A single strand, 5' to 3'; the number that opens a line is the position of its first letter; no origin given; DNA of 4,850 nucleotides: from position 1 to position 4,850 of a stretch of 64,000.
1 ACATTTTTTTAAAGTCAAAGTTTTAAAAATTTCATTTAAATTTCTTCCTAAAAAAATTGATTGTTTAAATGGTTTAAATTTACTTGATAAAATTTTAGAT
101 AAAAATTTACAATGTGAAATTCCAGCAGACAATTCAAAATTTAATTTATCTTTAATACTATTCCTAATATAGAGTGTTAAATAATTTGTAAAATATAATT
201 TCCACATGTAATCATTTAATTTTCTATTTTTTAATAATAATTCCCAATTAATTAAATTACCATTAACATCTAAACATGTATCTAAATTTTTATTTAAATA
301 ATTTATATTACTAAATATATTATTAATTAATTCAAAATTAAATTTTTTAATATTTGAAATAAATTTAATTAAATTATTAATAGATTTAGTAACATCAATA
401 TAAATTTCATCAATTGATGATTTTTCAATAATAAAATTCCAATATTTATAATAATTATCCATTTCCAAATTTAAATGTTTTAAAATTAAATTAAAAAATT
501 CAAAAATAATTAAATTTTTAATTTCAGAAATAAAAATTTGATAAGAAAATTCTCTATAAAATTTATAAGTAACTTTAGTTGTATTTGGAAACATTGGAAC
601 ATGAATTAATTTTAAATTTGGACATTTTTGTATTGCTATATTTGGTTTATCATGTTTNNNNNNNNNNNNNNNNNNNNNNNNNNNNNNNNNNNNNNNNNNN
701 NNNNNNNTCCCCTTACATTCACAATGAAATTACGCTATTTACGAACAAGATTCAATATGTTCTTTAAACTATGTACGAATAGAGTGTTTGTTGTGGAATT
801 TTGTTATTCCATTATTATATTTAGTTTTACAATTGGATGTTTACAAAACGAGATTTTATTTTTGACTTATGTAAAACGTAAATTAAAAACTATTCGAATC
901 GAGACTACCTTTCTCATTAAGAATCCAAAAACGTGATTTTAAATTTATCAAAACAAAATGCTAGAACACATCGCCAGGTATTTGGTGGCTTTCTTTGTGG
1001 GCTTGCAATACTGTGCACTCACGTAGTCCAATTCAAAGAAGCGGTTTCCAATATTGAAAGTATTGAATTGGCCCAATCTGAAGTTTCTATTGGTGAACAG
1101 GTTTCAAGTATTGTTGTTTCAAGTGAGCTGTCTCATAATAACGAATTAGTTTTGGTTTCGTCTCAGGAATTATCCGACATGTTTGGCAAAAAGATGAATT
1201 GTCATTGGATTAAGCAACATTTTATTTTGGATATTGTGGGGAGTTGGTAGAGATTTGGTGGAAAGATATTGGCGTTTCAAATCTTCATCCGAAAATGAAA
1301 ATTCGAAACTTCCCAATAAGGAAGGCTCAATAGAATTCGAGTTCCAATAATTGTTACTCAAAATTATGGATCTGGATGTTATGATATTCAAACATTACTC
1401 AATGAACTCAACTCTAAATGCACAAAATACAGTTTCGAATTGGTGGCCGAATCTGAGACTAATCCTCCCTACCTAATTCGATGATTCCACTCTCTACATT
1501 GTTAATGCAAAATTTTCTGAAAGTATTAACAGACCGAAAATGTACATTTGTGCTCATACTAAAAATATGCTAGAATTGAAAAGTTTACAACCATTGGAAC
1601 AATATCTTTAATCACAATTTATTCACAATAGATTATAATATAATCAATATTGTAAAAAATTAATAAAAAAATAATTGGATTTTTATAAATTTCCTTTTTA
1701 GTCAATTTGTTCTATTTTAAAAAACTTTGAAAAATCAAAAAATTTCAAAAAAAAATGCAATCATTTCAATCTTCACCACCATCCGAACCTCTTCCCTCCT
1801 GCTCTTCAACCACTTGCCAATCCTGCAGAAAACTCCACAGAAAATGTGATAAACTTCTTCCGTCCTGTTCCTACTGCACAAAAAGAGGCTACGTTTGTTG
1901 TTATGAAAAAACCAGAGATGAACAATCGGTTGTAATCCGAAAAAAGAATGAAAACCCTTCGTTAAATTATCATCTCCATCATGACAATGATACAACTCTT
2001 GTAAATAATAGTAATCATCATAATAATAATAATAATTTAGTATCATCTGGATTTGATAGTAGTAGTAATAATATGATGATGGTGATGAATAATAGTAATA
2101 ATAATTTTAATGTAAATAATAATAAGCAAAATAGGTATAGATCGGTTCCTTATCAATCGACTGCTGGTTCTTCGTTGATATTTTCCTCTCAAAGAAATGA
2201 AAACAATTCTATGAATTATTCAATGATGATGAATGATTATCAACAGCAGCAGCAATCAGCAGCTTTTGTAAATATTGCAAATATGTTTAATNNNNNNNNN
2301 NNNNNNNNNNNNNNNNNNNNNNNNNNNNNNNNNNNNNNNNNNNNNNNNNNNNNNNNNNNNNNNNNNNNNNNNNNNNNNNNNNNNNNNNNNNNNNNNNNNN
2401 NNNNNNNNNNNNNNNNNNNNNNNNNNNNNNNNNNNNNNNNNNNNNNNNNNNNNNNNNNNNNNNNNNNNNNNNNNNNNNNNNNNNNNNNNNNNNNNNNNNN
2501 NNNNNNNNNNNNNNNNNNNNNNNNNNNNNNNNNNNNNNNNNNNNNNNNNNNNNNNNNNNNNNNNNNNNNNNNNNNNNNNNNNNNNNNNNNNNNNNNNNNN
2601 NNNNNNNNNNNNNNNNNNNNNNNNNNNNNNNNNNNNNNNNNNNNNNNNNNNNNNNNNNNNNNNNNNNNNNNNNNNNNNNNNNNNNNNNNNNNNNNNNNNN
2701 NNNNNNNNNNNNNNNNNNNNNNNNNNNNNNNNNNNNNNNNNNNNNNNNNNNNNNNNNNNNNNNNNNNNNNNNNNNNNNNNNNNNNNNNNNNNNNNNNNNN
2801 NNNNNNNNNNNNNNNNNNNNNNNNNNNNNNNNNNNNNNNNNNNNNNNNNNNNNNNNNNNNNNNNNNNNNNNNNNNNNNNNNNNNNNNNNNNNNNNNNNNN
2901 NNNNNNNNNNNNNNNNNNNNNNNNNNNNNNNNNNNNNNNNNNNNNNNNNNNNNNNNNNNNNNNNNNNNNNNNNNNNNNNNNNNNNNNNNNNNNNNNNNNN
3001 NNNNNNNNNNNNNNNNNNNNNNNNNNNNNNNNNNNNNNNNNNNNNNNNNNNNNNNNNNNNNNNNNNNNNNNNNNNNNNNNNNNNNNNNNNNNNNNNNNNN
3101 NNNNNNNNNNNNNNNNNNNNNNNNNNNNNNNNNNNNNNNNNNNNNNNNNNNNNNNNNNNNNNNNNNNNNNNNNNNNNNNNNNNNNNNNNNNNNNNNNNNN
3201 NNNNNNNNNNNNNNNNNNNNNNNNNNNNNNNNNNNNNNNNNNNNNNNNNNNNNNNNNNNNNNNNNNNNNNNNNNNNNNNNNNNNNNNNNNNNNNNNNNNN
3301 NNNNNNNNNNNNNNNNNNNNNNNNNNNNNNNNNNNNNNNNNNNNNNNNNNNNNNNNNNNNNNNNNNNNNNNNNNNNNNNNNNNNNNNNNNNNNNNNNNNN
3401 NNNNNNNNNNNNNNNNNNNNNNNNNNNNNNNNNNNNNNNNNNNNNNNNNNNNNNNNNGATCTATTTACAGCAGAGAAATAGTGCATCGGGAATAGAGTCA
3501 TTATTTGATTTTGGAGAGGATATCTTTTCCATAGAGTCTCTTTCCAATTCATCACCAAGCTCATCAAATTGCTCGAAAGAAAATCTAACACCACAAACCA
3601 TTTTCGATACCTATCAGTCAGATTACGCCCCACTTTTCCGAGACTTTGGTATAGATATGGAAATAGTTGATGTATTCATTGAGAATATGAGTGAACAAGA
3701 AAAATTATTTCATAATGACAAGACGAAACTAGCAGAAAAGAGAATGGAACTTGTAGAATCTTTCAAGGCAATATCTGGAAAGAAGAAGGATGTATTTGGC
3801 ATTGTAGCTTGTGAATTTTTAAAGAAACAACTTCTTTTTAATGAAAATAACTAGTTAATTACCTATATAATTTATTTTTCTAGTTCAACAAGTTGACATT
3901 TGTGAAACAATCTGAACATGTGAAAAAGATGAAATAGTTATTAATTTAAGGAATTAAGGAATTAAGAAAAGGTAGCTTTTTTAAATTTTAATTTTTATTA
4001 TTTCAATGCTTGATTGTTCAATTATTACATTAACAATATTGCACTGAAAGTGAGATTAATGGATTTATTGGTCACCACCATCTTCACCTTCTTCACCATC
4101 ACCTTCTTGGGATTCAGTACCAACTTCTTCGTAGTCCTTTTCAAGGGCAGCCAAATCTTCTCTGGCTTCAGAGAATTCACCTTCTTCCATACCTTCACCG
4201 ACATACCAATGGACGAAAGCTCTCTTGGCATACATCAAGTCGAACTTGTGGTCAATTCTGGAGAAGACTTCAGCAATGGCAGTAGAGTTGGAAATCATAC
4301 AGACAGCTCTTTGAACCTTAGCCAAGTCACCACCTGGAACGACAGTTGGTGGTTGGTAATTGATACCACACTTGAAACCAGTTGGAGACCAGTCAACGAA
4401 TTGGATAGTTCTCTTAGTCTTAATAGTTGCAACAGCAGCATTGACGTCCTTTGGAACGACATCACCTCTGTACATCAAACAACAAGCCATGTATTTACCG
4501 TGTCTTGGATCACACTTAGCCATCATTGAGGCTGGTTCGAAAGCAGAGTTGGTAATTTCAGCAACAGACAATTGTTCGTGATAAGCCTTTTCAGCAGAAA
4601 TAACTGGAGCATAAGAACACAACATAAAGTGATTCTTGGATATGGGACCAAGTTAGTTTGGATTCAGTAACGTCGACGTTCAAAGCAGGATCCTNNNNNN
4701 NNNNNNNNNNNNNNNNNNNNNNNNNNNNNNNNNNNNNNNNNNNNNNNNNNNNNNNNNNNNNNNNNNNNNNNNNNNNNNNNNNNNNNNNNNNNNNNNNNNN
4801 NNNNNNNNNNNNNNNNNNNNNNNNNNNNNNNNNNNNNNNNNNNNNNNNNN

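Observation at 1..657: Pol eta-like coding region at about 15% GC, more AT-rich than nearby intergenic DNA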

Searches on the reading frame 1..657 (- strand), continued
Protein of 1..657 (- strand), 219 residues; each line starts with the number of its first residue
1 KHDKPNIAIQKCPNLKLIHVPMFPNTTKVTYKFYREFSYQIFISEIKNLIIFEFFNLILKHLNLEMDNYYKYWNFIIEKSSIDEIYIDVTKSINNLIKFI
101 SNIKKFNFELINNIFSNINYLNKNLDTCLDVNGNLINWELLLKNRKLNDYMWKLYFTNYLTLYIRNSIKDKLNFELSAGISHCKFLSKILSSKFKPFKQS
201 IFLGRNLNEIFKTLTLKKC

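Call 83: find_encoding_contigs(protein=P0132, flank=10000, max_places=3)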
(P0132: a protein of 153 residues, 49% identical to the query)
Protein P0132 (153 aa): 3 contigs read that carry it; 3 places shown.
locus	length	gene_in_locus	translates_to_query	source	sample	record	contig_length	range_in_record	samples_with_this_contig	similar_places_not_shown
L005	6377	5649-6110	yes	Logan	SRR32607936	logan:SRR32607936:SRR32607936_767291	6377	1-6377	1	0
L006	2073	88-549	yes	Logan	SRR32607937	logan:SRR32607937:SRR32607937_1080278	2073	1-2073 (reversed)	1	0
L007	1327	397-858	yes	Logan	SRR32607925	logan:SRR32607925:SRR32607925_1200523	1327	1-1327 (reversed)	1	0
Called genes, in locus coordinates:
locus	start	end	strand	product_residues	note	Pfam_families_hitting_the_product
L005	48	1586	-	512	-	-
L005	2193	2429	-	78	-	-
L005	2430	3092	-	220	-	-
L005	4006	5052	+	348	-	-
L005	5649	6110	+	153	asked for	PF00817:IMS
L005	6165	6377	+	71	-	?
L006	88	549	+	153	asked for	PF00817:IMS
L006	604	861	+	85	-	PF00817:IMS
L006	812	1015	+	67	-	PF21704:POLH-Rev1_HhH, PF21999:IMS_HHH_1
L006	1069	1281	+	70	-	-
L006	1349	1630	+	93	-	-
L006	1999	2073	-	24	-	?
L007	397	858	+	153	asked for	PF00817:IMS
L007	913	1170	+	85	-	PF00817:IMS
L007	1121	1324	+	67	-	PF21704:POLH-Rev1_HhH, PF21999:IMS_HHH_1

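Call 84: find_encoding_contigs(protein=P0184, flank=10000, max_places=3)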
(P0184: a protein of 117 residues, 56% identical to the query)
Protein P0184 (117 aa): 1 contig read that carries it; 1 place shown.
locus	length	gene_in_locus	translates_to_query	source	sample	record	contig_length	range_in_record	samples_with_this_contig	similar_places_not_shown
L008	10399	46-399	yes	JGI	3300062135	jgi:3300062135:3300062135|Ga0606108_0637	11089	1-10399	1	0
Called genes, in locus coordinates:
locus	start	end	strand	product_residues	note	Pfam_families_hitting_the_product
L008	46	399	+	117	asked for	PF00817:IMS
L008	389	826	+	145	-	PF00817:IMS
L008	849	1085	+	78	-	-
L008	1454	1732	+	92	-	-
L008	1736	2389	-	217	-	PF00406:ADK, PF08433:KTI12 (weak)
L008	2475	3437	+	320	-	PF13646:HEAT_2, PF03130:HEAT_PBS (faint), PF02985:HEAT (faint), PF13646:HEAT_2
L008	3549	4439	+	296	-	PF02540:NAD_synthase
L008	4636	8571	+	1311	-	PF00664:ABC_membrane, PF00005:ABC_tran, PF02463:SMC_N (faint), PF00664:ABC_membrane, PF00005:ABC_tran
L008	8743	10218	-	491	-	-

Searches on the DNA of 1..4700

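Call 15: search_rna_families(source=window, start=1, end=4700, threshold=evalue, max_evalue=1)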
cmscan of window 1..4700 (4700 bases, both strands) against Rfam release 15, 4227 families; matches with E-value up to 1: 0.
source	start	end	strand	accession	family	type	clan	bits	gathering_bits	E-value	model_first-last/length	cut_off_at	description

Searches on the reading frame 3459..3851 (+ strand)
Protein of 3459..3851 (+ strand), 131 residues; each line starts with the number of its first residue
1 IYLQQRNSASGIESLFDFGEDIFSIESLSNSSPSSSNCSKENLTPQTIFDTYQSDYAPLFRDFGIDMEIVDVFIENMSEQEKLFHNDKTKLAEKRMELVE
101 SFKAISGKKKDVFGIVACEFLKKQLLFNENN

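Call 7: search_protein_families(library=pfam, proteins=[window:3459-3851:+], max_evalue=0.01)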
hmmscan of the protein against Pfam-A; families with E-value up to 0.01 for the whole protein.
window:3459-3851:+ (131 aa): 0 families

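Call 35: find_homologous_proteins(query=window:3459-3851:+, max_evalue=10)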
Query window:3459-3851:+: 12 candidates shared short words with the query, none scored E <= 10.
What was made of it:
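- Tried and rejected: The C-terminal part of the transcription factor has no homologues (call 35).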

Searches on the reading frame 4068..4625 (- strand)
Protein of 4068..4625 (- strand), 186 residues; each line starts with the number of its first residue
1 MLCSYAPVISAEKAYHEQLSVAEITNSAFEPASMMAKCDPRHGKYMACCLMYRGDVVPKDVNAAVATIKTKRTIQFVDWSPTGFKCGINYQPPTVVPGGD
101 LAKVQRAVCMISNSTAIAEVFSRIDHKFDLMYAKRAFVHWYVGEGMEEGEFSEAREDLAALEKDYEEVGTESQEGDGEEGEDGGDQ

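Call 7: search_protein_families(library=pfam, proteins=[window:4068-4625:-], max_evalue=0.01)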
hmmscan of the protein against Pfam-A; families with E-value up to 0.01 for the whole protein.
window:4068-4625:- (186 aa): 1 family
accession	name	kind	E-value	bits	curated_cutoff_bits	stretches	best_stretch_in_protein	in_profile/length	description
PF03953.22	Tubulin_C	-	1.6e-47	161.2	26.6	1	2-125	7-125/126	Tubulin C-terminal domain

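Call 16: find_homologous_proteins(query=window:4068-4625:-, max_evalue=1e-60)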
Query window:4068-4625:- (186 aa): 2183 proteins with E <= 1e-60 among 8000 candidates; the best 120 are listed.
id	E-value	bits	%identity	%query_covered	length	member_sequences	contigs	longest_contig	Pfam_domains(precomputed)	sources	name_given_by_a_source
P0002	8.2e-136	467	97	69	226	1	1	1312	PF03953.23,PF23947.2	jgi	jgi:tubulin alpha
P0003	5.5e-125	432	88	92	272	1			PF00091.32,PF03953.23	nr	nr:PREDICTED: tubulin alpha chain [Lepisosteus oculatus]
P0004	1.1e-124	431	99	89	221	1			PF03953.23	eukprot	eukprot:CAMPEP_0167828982 /NCGR_PEP_ID=MMETSP0112_2-20121227/11830_1 /TAXON_ID=91324 /ORGANISM="Loth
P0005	4.3e-112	390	95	98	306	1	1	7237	PF03953.23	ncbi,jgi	jgi:tubulin alpha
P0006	1.0e-111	389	96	96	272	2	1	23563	PF03953.23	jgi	jgi:tubulin alpha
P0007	1.6e-111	388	97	92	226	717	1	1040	PF03953.23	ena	-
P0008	1.9e-111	388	98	90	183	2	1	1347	PF03953.23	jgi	-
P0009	3.8e-111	387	92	98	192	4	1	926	PF03953.23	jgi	jgi:tubulin alpha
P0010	4.1e-111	387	93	98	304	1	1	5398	PF03953.23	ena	-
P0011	4.8e-111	387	93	98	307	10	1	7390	PF03953.23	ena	-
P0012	5.7e-111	387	97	90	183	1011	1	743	PF03953.23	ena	-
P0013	6.5e-111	386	97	90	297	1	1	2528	PF03953.23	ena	-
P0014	1.2e-110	385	95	89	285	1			PF00091.32,PF03953.23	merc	-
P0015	1.6e-110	385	95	90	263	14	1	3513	PF03953.23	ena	-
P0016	1.9e-110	385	95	92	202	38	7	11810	PF03953.23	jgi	jgi:tubulin alpha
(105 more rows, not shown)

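Call 17: find_encoding_contigs(protein=P0005, flank=10000, max_places=3)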
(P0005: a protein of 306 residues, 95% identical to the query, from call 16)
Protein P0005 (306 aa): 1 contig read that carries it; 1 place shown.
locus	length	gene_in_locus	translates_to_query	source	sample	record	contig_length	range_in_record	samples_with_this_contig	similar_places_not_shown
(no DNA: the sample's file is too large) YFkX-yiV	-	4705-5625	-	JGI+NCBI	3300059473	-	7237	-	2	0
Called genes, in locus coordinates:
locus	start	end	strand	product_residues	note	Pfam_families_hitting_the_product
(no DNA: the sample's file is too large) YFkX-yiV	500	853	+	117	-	PF00271:Helicase_C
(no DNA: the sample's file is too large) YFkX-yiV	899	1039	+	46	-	-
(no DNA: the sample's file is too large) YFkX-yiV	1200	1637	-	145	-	-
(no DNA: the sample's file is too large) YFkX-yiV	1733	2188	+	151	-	PF08152:GUCT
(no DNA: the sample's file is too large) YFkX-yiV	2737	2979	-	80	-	-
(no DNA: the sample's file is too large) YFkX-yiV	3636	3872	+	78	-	PF00091:Tubulin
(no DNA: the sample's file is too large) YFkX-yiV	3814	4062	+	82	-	PF00091:Tubulin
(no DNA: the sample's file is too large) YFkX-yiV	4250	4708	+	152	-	PF00091:Tubulin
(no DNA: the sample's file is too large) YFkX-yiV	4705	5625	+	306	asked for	PF03953:Tubulin_C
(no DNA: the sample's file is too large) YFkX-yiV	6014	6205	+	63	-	-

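Call 18: find_encoding_contigs(protein=P0006, flank=10000, max_places=3)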
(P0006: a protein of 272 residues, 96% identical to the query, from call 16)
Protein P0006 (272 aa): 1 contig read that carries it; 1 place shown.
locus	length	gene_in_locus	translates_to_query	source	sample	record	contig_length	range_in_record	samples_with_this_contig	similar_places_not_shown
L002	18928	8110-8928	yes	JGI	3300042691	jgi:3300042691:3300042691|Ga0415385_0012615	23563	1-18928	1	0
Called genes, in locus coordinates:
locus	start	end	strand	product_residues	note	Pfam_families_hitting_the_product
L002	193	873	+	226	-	-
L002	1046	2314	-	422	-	PF00481:PP2C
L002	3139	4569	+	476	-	-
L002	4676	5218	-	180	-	-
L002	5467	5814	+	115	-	-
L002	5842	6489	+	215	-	-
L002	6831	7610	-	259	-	-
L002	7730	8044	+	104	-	PF00091:Tubulin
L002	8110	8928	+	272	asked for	PF03953:Tubulin_C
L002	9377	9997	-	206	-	PF01180:DHO_dh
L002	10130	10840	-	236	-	PF01180:DHO_dh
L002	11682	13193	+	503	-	PF00189:Ribosomal_S3_C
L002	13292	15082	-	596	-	-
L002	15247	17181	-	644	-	-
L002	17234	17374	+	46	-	-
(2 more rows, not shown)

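Call 47: find_encoding_contigs(protein=window:4068-4625:-, flank=10000, max_places=5)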
Protein window:4068-4625:- (186 aa): no gene with exactly this product is on record in the collection.
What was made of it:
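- Tried and rejected: The exact tubulin ORF is not on record (call 47).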
